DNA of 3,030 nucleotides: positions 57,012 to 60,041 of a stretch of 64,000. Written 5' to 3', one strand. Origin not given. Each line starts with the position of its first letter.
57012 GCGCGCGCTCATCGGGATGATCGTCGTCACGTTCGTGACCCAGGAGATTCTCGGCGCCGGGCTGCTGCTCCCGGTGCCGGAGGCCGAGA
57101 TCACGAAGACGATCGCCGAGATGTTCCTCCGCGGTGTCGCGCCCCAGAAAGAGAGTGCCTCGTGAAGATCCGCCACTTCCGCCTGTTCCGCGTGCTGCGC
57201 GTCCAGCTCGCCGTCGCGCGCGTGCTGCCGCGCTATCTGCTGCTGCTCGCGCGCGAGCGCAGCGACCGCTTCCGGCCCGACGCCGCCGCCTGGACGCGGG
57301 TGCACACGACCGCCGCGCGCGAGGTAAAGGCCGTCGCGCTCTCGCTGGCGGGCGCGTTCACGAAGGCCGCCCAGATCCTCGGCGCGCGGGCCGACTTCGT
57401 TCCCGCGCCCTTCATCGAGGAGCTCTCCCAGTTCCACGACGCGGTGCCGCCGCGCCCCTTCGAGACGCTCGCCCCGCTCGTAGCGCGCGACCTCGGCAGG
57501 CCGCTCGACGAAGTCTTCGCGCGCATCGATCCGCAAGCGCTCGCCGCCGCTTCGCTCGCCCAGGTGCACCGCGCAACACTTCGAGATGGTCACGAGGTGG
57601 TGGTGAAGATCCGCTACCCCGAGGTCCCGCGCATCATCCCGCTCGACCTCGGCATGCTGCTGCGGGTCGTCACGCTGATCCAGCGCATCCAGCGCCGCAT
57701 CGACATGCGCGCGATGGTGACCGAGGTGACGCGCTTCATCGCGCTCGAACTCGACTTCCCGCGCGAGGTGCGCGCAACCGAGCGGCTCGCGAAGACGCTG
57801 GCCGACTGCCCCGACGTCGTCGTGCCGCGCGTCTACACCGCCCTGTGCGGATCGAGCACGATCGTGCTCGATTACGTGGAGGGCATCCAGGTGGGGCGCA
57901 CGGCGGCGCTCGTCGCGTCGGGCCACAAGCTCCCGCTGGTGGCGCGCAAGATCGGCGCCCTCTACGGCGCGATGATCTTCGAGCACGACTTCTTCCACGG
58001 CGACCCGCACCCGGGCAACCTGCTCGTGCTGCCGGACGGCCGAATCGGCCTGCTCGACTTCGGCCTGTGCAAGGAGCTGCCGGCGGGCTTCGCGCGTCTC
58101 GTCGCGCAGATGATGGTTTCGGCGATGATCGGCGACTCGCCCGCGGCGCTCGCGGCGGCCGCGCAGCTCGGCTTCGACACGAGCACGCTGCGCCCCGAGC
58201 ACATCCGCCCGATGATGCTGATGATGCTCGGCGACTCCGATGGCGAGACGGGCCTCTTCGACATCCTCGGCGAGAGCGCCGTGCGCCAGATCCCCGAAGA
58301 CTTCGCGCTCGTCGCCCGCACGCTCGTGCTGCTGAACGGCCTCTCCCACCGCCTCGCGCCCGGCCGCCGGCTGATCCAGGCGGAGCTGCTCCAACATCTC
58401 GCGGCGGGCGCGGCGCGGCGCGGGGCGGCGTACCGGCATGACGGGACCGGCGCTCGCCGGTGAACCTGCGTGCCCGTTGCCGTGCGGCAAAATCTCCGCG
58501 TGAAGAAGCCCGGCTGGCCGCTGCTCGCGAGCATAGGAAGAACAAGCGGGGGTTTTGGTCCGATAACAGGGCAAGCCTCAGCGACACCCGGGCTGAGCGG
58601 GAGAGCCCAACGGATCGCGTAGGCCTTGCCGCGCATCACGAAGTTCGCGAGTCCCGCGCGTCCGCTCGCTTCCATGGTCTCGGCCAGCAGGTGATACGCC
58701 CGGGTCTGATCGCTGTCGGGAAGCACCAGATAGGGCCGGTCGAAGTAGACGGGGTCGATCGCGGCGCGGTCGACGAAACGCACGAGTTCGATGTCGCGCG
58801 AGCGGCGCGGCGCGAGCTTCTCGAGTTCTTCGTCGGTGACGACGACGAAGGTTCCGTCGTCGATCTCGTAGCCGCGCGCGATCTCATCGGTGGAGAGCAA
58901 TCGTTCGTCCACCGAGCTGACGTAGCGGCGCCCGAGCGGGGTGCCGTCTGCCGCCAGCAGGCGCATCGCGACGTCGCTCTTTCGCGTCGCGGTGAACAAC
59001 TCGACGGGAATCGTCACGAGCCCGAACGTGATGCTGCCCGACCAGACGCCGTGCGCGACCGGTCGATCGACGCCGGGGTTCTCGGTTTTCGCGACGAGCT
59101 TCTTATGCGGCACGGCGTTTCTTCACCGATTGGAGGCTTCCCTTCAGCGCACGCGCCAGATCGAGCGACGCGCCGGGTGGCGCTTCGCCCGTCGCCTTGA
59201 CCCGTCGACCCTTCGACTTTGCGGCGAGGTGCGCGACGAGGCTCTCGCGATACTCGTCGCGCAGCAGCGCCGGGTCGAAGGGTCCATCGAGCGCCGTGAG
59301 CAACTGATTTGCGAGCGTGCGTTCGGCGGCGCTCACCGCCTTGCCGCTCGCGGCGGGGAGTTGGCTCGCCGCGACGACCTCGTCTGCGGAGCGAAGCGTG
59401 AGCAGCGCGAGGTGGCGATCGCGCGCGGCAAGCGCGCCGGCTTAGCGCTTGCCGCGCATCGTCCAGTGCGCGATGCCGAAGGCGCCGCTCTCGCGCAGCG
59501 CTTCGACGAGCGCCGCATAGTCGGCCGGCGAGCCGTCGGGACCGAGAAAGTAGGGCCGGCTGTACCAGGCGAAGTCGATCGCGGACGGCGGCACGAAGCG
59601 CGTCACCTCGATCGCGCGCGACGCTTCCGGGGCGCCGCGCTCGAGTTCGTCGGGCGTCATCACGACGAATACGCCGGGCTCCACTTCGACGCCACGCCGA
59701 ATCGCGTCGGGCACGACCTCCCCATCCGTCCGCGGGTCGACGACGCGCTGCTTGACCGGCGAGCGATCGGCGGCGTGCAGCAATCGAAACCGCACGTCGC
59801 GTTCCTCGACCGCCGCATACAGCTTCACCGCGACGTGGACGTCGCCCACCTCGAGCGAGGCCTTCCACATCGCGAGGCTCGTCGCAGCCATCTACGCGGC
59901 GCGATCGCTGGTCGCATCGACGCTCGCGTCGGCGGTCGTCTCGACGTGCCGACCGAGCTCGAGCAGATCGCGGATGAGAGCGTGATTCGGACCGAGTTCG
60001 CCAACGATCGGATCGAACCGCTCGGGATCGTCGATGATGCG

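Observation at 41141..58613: Six same-orientation copies of an ~85-nt element cut 17.5 kb into cassette-like blocks of 3.1-3.9 kb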

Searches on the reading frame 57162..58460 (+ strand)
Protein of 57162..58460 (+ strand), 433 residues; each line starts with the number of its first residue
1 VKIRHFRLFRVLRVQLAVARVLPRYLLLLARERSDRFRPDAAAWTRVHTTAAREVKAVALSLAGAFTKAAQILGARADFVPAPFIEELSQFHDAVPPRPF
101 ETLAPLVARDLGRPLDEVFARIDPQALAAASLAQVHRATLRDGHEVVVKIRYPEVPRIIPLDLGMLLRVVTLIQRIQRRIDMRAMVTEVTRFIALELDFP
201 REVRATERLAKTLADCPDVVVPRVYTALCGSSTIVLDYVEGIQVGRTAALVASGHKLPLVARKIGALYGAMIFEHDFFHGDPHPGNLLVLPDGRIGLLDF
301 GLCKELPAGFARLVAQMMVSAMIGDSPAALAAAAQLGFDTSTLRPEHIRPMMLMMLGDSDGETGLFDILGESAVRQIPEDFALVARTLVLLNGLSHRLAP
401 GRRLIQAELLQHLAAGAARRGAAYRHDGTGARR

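Call 68: find_homologous_proteins(query=window:57162-58460:+, max_evalue=1e-80)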
Query window:57162-58460:+ (433 aa): 522 proteins with E <= 1e-80 among 8000 candidates; the best 120 are listed.
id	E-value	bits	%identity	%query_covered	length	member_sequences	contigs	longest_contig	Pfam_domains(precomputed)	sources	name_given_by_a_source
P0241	5.0e-243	825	91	95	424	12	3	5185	PF03109.23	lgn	-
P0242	2.3e-240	816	89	97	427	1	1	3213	PF03109.23,PF01636.30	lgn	-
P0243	4.2e-240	815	90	95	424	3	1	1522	PF03109.23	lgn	-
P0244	5.5e-240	815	89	95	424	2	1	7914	PF03109.23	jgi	jgi:ubiquinone biosynthesis protein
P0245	3.4e-236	802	90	93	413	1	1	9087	PF03109.23,PF01636.30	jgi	jgi:ubiquinone biosynthesis protein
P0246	2.0e-233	793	88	97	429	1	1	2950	PF03109.23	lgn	-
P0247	3.6e-233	792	87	97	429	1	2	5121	PF03109.23,PF01636.30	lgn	-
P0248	9.2e-233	791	87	98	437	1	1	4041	PF03109.23,PF01636.30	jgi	jgi:ubiquinone biosynthesis protein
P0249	2.7e-232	789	87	97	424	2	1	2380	PF03109.23,PF01636.30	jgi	jgi:ubiquinone biosynthesis protein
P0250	5.7e-232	788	87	97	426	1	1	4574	PF03109.23,PF01636.30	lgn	-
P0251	4.8e-231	785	90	93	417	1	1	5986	PF03109.23,PF01636.30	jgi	jgi:ubiquinone biosynthesis protein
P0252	1.3e-229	780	85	95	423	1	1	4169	PF03109.23,PF01636.30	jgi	jgi:ubiquinone biosynthesis protein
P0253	1.8e-228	777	84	97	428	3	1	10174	PF03109.23,PF01636.30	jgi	jgi:ubiquinone biosynthesis protein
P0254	1.1e-226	771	85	95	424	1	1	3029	PF03109.23,PF01636.30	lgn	-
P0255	3.4e-225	766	85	95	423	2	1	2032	PF03109.23,PF01636.30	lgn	-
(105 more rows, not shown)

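Call 71: find_encoding_contigs(protein=P0245, flank=8000, max_places=2)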
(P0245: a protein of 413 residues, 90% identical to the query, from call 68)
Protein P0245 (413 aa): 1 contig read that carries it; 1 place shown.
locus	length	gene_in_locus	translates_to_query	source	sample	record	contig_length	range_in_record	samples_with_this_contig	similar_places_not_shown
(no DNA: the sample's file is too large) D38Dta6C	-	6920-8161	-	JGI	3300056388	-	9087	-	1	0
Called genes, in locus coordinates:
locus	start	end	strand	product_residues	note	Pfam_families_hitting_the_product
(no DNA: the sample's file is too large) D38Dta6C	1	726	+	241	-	PF00067:p450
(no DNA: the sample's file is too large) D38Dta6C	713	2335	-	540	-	PF13229:Beta_helix (faint)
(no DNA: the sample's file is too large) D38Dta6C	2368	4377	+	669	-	PF00753:Lactamase_B, PF12706:Lactamase_B_2 (weak), PF14863:Alkyl_sulf_dimr, PF14864:Alkyl_sulf_C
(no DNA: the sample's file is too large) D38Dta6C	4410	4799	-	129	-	-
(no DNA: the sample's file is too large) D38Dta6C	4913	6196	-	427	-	PF00067:p450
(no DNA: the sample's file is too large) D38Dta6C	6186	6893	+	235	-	PF00440:TetR_N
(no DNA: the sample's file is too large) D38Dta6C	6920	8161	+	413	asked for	PF01636:APH (faint), PF03109:ABC1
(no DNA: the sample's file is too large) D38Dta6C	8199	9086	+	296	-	?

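Call 72: find_encoding_contigs(protein=P0244, flank=8000, max_places=2)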
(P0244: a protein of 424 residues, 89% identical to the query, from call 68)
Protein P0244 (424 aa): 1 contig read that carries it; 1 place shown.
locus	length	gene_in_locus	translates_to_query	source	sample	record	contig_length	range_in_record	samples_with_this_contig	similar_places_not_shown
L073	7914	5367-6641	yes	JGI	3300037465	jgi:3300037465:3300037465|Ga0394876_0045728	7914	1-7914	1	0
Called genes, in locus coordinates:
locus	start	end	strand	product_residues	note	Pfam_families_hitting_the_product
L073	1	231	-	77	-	?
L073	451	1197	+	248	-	PF00106:adh_short, PF01370:Epimerase, PF08659:KR, PF13460:NAD_binding_10 (weak), PF13561:adh_short_C2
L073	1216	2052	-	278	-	PF13622:4HBT_3, PF20789:4HBT_3C, PF02551:Acyl_CoA_thio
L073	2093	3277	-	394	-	PF04909:Amidohydro_2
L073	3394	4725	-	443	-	PF00067:p450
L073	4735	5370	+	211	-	PF00440:TetR_N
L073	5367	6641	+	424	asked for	PF03109:ABC1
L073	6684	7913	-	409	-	?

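Call 73: find_encoding_contigs(protein=P0253, flank=8000, max_places=2)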
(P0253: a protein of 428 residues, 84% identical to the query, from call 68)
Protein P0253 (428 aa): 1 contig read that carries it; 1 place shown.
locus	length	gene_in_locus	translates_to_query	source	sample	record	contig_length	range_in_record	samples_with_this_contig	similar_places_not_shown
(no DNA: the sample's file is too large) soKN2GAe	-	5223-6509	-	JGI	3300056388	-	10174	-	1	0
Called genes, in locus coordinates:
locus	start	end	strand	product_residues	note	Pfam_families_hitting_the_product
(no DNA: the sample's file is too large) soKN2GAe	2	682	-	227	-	?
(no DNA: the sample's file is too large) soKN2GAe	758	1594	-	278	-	PF00561:Abhydrolase_1, PF12146:Hydrolase_4, PF12697:Abhydrolase_6, PF00326:Peptidase_S9 (faint), PF12146:Hydrolase_4 (weak)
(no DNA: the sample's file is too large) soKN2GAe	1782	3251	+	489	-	PF07992:Pyr_redox_2 (faint), PF13450:NAD_binding_8, PF00743:FMO-like (weak)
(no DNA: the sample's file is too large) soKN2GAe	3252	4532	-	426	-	PF00067:p450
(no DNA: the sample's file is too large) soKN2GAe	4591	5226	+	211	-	PF00440:TetR_N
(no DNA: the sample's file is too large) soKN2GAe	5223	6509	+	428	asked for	PF01636:APH (faint), PF03109:ABC1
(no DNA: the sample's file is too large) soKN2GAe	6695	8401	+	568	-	PF13517:FG-GAP_3 (faint), PF01839:FG-GAP (weak)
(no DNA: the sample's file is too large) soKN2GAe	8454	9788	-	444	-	PF00561:Abhydrolase_1, PF12697:Abhydrolase_6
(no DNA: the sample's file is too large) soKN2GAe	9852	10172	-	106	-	?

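Call 84: find_encoding_contigs(protein=P0241, flank=6000, max_places=4)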
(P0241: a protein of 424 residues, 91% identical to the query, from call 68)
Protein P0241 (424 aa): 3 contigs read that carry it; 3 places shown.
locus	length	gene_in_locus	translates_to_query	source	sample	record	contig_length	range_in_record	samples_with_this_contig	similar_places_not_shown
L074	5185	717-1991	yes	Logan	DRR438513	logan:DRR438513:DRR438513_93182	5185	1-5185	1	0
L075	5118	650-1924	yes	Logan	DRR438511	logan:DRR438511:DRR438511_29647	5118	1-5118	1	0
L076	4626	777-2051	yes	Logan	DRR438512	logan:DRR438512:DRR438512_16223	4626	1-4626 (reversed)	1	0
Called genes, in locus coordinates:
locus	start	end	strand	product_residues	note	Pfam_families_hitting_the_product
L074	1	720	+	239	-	?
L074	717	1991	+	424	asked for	PF03109:ABC1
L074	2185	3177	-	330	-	PF00248:Aldo_ket_red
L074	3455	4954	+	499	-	PF13517:FG-GAP_3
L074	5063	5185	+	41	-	?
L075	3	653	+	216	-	?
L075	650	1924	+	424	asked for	PF03109:ABC1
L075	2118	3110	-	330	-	PF00248:Aldo_ket_red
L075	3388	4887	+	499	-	PF13517:FG-GAP_3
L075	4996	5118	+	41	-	?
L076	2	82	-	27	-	?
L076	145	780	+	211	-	PF00440:TetR_N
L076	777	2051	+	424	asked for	PF03109:ABC1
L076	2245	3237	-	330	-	PF00248:Aldo_ket_red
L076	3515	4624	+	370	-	?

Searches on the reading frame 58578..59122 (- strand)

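Call 13: search_protein_families(library=pfam, proteins=[window:58578-59122:-], max_evalue=0.01)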
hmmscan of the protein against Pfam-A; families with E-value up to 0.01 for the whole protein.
window:58578-59122:- (181 aa): 1 family
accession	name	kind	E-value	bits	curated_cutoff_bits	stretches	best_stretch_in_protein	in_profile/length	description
PF02735.22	Ku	-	6.3e-34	118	25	1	33-168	2-145/190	Ku70/Ku80 beta-barrel domain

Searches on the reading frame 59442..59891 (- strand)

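Call 13: search_protein_families(library=pfam, proteins=[window:59442-59891:-], max_evalue=0.01)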
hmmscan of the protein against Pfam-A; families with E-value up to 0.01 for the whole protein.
window:59442-59891:- (149 aa): 1 family
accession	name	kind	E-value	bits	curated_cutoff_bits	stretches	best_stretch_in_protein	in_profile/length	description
PF02735.22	Ku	-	2.7e-28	99.6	25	1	16-148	3-143/190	Ku70/Ku80 beta-barrel domain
